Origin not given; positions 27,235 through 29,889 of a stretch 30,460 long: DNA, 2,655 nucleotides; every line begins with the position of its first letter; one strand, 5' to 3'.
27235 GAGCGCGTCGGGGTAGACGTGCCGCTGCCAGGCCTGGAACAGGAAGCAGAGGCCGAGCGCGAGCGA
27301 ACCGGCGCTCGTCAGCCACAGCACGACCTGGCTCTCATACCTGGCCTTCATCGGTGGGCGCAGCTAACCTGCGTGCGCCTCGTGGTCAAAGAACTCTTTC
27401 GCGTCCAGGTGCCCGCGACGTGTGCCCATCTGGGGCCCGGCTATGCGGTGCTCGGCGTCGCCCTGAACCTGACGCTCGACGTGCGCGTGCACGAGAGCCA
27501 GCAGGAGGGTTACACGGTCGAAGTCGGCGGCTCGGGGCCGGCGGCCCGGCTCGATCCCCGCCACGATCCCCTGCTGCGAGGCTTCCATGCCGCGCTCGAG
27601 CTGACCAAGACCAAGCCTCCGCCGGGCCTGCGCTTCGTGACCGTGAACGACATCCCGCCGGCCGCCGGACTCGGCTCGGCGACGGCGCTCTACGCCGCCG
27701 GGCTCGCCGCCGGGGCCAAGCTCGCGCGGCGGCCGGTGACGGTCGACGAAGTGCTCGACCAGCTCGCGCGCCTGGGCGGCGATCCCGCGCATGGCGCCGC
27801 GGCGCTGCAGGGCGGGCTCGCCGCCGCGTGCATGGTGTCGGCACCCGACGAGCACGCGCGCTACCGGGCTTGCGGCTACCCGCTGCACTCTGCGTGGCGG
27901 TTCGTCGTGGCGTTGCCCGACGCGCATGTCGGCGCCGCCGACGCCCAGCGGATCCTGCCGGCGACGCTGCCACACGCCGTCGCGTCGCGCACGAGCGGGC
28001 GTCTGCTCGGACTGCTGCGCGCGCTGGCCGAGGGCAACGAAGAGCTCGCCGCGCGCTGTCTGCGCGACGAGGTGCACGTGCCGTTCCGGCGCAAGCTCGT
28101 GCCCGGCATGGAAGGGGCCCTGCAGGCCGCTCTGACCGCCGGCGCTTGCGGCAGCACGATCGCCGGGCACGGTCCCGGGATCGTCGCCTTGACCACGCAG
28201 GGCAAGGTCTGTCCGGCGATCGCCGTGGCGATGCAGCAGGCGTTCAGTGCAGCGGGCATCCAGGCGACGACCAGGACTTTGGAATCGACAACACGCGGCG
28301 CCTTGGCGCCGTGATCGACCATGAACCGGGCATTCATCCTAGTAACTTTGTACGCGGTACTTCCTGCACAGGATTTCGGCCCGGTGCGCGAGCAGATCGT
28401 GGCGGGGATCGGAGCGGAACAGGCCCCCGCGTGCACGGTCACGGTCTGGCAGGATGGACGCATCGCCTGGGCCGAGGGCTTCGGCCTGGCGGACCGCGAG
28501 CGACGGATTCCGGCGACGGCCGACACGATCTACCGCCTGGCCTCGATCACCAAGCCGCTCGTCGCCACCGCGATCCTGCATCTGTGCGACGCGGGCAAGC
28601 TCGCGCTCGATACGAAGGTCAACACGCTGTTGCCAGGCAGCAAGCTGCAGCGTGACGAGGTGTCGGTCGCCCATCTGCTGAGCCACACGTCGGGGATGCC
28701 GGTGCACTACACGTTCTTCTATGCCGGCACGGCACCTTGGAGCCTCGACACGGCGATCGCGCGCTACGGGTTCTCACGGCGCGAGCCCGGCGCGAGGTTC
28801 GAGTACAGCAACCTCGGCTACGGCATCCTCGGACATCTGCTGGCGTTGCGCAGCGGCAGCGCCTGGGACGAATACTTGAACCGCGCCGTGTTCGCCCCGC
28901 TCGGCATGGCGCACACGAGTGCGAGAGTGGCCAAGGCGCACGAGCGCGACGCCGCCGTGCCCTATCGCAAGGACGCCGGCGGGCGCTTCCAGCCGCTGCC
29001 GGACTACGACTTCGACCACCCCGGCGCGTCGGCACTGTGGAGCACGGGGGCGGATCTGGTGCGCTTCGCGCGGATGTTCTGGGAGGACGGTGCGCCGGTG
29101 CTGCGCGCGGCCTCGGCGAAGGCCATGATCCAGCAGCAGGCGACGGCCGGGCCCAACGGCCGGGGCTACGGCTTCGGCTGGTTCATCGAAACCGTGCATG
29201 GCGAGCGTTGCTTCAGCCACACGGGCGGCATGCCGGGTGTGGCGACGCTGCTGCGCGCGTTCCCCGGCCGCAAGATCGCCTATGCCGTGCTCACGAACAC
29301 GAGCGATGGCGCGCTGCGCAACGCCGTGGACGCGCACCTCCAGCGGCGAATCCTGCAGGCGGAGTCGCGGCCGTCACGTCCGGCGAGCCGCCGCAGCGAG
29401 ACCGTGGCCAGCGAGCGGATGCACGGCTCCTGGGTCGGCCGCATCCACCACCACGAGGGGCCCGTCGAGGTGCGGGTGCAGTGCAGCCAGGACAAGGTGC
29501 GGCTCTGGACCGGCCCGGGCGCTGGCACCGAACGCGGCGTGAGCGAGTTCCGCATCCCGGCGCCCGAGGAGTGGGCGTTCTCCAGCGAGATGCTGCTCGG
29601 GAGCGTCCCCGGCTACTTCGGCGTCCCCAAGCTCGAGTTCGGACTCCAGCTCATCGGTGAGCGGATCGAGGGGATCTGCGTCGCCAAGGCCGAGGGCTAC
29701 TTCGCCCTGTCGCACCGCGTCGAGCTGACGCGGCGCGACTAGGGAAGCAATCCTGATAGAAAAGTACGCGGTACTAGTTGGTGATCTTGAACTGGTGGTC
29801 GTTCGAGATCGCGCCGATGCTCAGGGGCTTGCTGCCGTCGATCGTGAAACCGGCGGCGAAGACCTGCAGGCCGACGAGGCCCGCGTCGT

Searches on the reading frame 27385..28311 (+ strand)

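Call 74: search_protein_families(library=pfam, proteins=[window:27385-28311:+], max_evalue=0.001)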
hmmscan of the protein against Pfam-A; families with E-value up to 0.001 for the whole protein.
window:27385-28311:+ (309 aa): 3 families
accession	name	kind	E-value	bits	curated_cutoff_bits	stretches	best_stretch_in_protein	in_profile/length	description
PF00288.32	GHMP_kinases_N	-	1.6e-08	35.1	22.3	1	70-136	7-76/87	GHMP kinases N terminal domain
PF08544.19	GHMP_kinases_C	-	9e-05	23.2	21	1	211-273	2-70/85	GHMP kinases C terminal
PF22700.2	MVD-like_N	-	0.00015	21.9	27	1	81-135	82-135/157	Diphosphomevalonate decarboxylase-like N-terminal domain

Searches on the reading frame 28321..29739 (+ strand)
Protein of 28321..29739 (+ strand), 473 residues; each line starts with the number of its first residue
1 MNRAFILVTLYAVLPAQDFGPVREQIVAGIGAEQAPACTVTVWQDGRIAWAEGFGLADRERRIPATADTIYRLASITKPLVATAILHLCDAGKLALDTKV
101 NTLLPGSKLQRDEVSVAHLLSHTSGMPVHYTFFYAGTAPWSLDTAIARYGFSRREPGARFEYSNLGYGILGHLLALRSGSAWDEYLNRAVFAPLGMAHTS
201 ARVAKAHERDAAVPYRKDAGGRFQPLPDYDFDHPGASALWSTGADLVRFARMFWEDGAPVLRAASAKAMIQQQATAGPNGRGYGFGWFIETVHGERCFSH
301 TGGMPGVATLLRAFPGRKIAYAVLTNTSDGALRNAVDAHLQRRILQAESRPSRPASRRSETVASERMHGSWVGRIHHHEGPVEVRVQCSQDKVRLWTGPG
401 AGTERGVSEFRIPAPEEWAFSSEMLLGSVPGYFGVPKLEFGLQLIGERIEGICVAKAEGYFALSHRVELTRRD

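Call 74: search_protein_families(library=pfam, proteins=[window:28321-29739:+], max_evalue=0.001)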
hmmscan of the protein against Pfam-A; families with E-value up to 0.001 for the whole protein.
window:28321-29739:+ (473 aa): 1 family
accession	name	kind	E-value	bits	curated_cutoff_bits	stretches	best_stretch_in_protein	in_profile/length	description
PF00144.29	Beta-lactamase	-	1.6e-64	218.6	27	1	26-344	4-327/329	Beta-lactamase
